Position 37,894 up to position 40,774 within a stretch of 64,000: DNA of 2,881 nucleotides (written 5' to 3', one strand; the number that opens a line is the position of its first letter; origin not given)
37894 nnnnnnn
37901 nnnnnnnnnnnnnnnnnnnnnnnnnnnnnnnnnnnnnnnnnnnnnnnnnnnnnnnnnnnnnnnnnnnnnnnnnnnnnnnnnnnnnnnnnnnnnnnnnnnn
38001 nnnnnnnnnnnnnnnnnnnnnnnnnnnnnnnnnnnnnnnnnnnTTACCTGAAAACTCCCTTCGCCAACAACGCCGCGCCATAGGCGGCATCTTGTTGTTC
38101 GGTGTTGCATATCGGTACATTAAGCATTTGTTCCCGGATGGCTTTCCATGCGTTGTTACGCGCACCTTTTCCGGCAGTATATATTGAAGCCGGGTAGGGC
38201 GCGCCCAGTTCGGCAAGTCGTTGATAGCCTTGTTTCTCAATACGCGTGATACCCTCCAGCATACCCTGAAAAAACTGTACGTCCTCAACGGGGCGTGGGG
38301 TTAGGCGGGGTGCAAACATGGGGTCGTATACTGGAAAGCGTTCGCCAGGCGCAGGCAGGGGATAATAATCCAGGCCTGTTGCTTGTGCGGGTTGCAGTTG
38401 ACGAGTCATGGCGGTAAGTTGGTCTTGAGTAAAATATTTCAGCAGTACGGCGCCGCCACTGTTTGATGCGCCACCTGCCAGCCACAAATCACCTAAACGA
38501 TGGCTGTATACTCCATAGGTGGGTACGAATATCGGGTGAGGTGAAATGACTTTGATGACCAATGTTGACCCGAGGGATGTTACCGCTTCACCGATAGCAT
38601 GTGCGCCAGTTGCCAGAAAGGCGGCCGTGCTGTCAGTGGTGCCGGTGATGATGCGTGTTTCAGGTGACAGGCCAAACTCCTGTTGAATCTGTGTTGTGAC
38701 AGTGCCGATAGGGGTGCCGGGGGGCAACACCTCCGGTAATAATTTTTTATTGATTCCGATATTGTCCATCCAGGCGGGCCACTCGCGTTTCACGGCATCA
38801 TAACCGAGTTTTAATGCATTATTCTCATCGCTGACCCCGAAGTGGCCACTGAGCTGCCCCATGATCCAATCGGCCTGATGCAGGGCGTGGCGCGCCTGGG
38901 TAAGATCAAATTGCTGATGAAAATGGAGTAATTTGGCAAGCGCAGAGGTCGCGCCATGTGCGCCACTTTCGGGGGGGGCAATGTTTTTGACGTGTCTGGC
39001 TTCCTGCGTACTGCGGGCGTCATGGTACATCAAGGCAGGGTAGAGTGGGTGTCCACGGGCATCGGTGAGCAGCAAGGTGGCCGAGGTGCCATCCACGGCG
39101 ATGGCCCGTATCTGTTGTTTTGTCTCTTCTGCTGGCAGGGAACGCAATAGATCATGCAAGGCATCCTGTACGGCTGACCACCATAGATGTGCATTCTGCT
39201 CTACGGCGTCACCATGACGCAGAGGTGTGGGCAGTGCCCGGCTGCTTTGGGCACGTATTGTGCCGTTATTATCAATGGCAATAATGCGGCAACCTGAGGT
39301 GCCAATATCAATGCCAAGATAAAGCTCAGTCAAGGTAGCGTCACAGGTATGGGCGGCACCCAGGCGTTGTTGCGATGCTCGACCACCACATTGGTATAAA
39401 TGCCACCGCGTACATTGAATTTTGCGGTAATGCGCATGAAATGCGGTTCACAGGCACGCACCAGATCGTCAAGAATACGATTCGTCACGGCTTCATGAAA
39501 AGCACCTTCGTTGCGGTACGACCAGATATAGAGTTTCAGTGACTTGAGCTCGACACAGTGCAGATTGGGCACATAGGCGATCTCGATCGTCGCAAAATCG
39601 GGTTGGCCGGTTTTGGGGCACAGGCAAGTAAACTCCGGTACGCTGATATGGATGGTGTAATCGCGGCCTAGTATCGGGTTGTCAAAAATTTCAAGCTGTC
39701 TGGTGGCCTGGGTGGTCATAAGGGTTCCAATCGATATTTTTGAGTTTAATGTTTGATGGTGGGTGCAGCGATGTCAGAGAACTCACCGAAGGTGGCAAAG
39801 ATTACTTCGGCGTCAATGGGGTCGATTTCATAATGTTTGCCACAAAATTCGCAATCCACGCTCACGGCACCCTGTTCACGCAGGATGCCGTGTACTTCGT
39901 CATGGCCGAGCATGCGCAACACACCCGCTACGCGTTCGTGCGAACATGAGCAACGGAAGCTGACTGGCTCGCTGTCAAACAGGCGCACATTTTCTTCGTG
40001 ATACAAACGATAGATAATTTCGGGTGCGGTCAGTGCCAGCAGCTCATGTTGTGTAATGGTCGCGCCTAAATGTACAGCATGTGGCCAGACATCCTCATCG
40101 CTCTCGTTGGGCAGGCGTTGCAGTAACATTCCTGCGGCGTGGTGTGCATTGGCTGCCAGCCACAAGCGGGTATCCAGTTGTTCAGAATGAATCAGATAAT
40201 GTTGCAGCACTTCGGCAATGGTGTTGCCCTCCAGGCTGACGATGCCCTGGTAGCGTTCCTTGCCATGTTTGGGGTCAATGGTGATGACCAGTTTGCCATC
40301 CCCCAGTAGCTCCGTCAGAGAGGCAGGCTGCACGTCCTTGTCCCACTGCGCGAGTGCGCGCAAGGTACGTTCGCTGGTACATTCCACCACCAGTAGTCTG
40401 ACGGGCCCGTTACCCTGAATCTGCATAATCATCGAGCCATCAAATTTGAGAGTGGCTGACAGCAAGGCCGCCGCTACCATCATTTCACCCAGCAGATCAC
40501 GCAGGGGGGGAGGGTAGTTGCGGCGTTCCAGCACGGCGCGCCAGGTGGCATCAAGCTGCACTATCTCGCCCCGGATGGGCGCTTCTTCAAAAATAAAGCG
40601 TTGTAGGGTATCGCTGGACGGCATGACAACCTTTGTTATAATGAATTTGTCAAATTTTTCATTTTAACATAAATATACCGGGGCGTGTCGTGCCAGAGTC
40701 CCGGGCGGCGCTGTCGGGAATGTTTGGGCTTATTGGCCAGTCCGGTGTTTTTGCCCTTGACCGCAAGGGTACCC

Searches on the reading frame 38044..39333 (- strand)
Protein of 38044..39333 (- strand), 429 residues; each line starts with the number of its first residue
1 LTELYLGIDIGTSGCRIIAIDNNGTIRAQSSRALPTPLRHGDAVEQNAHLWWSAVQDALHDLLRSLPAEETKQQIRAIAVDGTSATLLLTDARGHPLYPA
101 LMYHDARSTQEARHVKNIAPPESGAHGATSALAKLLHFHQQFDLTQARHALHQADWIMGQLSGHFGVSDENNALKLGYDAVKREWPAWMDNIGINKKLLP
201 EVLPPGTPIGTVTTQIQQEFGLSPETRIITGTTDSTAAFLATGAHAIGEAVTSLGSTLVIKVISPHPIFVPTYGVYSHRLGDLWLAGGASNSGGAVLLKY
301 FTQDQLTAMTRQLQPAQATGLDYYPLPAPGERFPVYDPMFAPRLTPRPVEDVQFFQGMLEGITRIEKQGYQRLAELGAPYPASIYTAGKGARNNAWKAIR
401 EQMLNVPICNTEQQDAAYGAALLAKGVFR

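Call 67: search_protein_families(library=pfam, proteins=[window:38044-39333:-], max_evalue=0.00001)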
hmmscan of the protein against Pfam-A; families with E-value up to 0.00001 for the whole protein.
window:38044-39333:- (429 aa): 2 families
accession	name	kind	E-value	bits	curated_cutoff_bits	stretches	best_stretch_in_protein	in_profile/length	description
PF00370.27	FGGY_N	-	2.4e-30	106.4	28.8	1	4-240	1-244/245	FGGY family of carbohydrate kinases, N-terminal domain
PF02782.22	FGGY_C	-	2.3e-10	41.1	27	1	251-424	2-194/198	FGGY family of carbohydrate kinases, C-terminal domain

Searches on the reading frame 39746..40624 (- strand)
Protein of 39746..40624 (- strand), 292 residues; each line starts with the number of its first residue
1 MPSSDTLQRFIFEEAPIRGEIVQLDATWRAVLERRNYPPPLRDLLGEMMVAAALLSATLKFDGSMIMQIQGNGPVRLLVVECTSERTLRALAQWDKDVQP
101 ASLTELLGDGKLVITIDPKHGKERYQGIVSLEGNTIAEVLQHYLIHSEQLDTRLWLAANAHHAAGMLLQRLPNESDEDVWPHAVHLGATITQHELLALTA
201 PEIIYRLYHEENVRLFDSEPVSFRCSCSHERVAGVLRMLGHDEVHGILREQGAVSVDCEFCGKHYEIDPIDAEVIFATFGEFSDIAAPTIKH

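Call 67: search_protein_families(library=pfam, proteins=[window:39746-40624:-], max_evalue=0.00001)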
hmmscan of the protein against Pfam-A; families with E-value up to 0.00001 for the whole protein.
window:39746-40624:- (292 aa): 1 family
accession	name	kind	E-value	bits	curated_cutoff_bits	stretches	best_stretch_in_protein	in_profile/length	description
PF01430.24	HSP33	-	2.8e-84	283.3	21.4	1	5-268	1-273/273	Hsp33 protein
